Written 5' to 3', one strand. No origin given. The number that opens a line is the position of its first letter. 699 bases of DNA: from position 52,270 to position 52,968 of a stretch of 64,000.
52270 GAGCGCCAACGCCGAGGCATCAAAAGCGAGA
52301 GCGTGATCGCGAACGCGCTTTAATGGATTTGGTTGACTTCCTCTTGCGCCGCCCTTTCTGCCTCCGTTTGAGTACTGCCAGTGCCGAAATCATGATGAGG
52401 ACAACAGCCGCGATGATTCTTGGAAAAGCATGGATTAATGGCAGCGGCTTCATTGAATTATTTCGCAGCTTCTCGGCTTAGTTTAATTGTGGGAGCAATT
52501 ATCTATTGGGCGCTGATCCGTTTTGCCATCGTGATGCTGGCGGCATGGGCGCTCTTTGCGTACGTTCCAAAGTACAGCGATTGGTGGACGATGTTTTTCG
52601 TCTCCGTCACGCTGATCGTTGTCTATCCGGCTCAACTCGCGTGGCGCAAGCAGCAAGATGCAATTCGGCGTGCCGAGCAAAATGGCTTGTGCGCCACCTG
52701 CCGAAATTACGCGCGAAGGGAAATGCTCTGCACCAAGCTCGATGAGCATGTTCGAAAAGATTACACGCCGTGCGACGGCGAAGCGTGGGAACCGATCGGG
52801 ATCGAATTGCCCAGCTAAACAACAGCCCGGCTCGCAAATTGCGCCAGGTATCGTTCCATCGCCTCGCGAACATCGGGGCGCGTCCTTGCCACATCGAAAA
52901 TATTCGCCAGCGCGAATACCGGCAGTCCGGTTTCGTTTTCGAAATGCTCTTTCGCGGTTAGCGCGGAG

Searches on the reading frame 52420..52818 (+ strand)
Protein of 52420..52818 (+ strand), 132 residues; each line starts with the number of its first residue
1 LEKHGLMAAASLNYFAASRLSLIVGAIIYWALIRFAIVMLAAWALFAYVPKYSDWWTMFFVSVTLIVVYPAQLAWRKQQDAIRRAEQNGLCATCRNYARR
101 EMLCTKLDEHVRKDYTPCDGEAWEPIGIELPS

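Call 19: find_encoding_contigs(protein=window:52420-52818:+, flank=10000, max_places=10)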
Protein window:52420-52818:+ (132 aa): no gene with exactly this product is on record in the collection.
